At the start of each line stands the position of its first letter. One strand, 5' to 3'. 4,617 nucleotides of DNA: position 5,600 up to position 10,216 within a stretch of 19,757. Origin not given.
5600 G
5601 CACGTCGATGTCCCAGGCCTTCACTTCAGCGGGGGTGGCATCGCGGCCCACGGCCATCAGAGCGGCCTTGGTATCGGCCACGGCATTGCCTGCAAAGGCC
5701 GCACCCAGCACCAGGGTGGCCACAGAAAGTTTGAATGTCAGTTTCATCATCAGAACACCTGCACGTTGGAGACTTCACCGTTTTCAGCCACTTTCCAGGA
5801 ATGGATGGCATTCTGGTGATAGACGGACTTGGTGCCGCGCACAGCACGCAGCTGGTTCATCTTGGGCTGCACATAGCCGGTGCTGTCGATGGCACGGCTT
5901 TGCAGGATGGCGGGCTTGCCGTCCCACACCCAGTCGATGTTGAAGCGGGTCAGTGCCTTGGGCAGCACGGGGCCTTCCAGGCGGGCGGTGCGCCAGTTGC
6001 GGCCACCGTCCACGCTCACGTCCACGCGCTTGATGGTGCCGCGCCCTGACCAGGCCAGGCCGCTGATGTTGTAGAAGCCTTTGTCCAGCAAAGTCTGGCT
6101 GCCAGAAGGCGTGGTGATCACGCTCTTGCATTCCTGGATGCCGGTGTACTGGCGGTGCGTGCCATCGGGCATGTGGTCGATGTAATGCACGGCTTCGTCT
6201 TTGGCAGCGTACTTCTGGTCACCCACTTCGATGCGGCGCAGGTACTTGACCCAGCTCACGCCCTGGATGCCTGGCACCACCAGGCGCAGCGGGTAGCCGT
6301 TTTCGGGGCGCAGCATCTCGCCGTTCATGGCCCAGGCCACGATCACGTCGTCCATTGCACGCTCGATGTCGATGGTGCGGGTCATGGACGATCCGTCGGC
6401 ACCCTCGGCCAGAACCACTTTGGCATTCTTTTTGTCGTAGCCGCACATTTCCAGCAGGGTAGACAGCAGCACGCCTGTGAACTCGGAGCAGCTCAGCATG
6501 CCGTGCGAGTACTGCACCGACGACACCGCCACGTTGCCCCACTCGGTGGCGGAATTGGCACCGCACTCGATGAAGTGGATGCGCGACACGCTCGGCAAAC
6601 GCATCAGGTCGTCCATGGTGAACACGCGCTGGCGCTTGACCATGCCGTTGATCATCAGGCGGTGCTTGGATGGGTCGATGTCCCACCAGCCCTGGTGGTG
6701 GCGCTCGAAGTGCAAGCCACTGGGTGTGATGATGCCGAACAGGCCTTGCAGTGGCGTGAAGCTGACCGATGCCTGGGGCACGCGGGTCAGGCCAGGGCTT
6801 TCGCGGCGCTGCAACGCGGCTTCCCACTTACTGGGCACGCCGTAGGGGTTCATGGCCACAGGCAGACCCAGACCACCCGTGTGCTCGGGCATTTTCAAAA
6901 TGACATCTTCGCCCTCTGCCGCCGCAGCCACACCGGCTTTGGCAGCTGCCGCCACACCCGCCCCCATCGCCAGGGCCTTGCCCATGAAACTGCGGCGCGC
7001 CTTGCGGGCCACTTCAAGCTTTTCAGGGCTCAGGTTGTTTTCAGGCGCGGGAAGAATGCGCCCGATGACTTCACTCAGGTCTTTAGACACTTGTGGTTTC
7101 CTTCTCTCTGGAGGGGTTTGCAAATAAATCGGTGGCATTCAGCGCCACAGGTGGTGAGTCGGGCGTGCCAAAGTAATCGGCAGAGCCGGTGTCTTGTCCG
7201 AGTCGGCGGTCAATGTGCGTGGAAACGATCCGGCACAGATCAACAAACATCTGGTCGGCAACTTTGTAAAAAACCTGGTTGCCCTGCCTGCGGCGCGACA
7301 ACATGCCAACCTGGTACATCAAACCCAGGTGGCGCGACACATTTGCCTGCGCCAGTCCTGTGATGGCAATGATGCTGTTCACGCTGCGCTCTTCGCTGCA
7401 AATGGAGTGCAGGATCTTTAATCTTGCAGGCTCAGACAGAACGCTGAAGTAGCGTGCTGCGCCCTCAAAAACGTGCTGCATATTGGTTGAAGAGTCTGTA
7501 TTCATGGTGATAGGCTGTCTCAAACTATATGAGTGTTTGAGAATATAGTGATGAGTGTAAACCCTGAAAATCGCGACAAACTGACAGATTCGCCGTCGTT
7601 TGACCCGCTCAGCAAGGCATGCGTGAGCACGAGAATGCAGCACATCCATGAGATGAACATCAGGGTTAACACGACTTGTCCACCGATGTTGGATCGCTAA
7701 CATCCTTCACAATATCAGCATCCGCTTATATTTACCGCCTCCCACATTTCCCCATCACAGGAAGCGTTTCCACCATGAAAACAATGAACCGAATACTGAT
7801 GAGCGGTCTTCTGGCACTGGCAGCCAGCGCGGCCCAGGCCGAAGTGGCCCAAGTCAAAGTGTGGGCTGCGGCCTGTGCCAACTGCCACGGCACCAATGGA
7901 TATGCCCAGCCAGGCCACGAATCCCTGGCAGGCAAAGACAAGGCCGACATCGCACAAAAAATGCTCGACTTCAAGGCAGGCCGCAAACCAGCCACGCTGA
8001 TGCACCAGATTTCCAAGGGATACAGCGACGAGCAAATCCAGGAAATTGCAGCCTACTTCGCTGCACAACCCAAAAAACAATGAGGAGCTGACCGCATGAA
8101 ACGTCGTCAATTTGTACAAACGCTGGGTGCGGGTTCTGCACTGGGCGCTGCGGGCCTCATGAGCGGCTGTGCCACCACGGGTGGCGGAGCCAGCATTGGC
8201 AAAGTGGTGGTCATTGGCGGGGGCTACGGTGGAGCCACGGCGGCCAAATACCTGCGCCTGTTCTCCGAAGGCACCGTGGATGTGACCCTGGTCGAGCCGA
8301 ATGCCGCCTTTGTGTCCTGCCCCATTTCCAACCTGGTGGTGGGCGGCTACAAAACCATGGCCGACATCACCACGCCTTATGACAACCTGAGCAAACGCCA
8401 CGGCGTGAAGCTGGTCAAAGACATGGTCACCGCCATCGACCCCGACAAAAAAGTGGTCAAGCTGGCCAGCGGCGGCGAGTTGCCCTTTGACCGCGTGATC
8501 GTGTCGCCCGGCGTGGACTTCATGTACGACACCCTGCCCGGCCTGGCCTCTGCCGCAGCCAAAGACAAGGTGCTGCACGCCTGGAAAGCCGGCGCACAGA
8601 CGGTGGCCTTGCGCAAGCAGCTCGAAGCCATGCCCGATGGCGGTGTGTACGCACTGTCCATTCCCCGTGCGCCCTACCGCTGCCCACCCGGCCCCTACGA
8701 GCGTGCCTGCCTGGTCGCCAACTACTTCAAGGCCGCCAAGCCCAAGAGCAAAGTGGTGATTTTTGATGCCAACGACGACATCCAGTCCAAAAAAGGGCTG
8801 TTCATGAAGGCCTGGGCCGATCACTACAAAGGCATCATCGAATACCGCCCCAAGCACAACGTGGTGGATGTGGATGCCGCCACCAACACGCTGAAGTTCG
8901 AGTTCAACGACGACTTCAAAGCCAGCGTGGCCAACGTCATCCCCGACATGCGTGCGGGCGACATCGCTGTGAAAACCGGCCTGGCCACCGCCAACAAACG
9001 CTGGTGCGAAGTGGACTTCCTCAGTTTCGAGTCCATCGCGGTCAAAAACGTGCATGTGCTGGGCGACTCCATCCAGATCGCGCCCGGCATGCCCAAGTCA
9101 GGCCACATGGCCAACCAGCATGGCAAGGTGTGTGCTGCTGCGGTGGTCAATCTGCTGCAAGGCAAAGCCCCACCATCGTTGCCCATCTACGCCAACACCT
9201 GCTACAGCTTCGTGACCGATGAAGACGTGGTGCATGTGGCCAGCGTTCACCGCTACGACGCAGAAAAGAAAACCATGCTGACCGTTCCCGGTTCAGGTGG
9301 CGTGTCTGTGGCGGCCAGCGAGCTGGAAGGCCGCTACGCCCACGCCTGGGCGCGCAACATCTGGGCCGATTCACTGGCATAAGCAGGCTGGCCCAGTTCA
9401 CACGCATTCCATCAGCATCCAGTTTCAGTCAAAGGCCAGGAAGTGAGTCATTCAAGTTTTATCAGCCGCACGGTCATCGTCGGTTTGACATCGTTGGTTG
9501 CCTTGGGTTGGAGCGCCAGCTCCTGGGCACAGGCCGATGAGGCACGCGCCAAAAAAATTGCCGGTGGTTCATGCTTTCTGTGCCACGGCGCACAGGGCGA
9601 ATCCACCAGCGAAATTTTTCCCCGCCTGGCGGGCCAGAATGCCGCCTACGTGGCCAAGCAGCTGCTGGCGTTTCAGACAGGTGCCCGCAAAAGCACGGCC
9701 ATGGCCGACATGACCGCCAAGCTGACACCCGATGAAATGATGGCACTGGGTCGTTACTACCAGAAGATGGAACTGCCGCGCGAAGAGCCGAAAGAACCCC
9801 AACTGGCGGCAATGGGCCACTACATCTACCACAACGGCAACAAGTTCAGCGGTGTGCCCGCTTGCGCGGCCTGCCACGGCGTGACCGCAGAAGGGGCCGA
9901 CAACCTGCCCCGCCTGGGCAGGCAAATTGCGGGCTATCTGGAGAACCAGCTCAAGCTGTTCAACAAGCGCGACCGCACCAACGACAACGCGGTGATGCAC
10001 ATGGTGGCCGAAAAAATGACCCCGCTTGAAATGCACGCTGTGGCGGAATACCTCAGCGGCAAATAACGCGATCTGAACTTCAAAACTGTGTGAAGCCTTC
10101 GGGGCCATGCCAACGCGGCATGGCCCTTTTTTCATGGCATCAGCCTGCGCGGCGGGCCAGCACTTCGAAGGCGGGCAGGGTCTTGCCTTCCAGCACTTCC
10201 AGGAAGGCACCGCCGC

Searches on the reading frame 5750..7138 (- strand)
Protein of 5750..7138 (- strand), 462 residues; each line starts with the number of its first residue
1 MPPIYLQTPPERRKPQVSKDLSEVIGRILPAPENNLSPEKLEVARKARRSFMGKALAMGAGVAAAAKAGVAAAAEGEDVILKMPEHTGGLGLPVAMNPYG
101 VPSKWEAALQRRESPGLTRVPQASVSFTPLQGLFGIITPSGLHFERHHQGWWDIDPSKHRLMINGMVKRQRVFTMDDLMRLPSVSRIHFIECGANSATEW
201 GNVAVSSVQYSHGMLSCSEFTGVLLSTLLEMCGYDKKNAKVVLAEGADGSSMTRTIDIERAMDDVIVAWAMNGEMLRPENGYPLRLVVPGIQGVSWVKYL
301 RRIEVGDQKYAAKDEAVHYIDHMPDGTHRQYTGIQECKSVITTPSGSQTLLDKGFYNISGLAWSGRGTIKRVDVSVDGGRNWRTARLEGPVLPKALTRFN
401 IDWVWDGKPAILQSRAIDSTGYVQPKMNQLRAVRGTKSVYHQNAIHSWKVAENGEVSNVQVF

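Call 43: search_protein_families(library=pfam, proteins=[window:5750-7138:-], max_evalue=0.001)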
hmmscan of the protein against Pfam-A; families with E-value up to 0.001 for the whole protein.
window:5750-7138:- (462 aa): 2 families
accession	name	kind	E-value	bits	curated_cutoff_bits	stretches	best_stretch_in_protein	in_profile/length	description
PF00174.25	Oxidored_molyb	-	1.4e-49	168.4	24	1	152-310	5-165/169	Oxidoreductase molybdopterin binding domain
PF03404.22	Mo-co_dimer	-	3.3e-18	66.5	22.7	1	337-446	9-136/138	Mo-co oxidoreductase dimerisation domain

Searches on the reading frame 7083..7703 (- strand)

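Call 43: search_protein_families(library=pfam, proteins=[window:7083-7703:-], max_evalue=0.001)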
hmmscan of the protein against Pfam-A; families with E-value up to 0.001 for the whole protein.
window:7083-7703:- (206 aa): 2 families
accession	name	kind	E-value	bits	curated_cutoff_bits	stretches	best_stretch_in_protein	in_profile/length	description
PF01022.26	HTH_5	-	2e-09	37.6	22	1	92-135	2-45/47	Bacterial regulatory protein, arsR family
PF12840.13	HTH_20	-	3.2e-05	24.3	27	1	89-135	1-48/51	Helix-turn-helix domain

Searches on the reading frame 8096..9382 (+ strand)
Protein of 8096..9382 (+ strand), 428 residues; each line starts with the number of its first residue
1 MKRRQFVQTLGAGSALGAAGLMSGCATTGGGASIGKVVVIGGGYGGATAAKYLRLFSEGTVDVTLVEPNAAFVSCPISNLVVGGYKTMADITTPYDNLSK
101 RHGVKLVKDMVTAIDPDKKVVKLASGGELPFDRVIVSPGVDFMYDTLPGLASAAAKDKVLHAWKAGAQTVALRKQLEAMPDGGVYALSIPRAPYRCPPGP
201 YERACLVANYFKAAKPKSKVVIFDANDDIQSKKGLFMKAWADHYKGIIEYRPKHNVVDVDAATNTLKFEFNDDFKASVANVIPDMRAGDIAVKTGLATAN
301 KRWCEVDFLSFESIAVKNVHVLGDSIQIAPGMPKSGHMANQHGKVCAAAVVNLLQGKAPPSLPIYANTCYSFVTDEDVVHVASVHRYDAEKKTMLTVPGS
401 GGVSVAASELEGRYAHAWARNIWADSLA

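Call 44: search_protein_families(library=pfam, proteins=[window:8096-9382:+], max_evalue=0.001)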
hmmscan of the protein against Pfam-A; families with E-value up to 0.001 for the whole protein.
window:8096-9382:+ (428 aa): 5 families
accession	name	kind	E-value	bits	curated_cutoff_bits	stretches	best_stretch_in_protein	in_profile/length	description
PF21706.3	FCSD_central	-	1.6e-45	154.4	27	1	169-283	1-116/116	Sulfide dehydrogenase [flavocytochrome c] flavoprotein chain, central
PF09242.17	FCSD-flav_bind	-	1.7e-24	86.4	26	1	363-427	3-71/71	Flavocytochrome c sulphide dehydrogenase, flavin-binding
PF07992.20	Pyr_redox_2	-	6.2e-14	52.5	26.1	1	36-160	2-124/291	Pyridine nucleotide-disulphide oxidoreductase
PF01266.30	DAO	-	7.9e-05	22.8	27.9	0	36-69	1-31/353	FAD dependent oxidoreductase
PF13454.12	NAD_binding_9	-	0.00062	20.2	21.8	0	38-71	1-35/155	FAD-NAD(P)-binding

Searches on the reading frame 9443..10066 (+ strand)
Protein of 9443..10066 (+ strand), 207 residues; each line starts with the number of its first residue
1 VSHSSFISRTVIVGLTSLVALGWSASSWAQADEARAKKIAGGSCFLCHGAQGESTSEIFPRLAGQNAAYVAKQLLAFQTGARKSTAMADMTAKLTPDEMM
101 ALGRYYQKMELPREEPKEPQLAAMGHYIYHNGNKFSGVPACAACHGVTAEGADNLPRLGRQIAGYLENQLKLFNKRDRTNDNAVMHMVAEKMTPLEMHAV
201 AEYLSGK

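Call 44: search_protein_families(library=pfam, proteins=[window:9443-10066:+], max_evalue=0.001)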
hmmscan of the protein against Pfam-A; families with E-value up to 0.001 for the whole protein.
window:9443-10066:+ (207 aa): 2 families
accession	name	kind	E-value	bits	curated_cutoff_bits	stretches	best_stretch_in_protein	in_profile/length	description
PF00034.26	Cytochrom_C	-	5.1e-13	50.6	21.3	2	132-205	4-87/90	Cytochrome c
PF13442.11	Cytochrome_CBB3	-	7.6e-09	36.2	27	1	34-105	4-67/68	Cytochrome C oxidase, cbb3-type, subunit III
